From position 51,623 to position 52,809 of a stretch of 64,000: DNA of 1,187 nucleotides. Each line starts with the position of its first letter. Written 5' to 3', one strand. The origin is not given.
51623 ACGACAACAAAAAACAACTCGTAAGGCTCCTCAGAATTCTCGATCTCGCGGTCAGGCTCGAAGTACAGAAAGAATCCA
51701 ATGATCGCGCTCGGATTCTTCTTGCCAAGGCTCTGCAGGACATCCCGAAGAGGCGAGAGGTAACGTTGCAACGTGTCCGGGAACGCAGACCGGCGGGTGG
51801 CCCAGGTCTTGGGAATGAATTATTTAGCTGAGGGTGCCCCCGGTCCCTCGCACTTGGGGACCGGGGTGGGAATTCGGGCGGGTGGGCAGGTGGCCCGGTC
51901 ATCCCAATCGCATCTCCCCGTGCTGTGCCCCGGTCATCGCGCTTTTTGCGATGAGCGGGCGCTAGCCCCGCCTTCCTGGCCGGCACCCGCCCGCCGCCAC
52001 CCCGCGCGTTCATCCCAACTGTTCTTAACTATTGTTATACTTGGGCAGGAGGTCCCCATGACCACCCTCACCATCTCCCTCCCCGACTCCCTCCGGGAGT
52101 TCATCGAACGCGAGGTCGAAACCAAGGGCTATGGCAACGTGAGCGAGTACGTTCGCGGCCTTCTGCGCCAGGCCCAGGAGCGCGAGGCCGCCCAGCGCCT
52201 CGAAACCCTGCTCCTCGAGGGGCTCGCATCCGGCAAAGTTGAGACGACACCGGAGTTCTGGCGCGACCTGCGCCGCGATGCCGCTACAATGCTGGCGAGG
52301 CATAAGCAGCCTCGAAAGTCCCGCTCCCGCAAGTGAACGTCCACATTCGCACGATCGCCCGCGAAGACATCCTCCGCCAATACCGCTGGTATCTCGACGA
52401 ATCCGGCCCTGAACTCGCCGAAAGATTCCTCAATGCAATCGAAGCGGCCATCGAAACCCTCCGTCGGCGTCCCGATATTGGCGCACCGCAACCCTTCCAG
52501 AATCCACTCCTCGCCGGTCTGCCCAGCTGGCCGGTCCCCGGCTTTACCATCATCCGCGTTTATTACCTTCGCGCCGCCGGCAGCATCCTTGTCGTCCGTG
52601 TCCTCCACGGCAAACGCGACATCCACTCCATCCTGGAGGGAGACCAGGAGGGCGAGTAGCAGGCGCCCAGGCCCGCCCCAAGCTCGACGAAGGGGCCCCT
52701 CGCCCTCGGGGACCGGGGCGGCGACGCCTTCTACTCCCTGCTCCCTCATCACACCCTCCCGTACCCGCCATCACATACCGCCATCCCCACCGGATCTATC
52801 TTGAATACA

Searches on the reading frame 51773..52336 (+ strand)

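Call 70: search_protein_families(library=pfam, proteins=[window:51773-52336:+], max_evalue=0.00001)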
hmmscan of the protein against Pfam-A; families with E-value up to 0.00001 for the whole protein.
window:51773-52336:+ (187 aa): 0 families

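Call 82: search_protein_families(library=ncbifam, proteins=[window:51773-52336:+], max_evalue=0.001)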
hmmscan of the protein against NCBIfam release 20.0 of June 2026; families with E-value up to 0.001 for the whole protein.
window:51773-52336:+ (187 aa): 3 families
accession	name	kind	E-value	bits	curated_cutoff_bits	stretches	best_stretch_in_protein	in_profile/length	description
TIGR02606.1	antidote_CC2985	hypoth_equivalog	3.7e-13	49.3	46.2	1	99-157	2-61/70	type II toxin-antitoxin system ParD family antitoxin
NF002815.0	PRK02967.1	equivalog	1.6e-06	28.2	83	1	96-142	1-47/139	nickel-responsive transcriptional regulator NikR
TIGR02793.1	nikR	equivalog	1.3e-05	25.5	175.45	1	99-144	3-48/129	nickel-responsive transcriptional regulator NikR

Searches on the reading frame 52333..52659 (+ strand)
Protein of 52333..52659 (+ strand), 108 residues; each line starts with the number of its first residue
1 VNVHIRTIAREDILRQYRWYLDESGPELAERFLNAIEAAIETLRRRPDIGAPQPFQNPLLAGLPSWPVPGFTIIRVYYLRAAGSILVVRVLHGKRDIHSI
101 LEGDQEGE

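Call 70: search_protein_families(library=pfam, proteins=[window:52333-52659:+], max_evalue=0.00001)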
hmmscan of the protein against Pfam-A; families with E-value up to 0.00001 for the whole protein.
window:52333-52659:+ (108 aa): 1 family
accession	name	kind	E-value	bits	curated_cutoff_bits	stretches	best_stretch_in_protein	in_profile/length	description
PF05016.21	ParE_toxin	-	5.6e-11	43.3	23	1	7-96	5-88/89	ParE toxin of type II toxin-antitoxin system, parDE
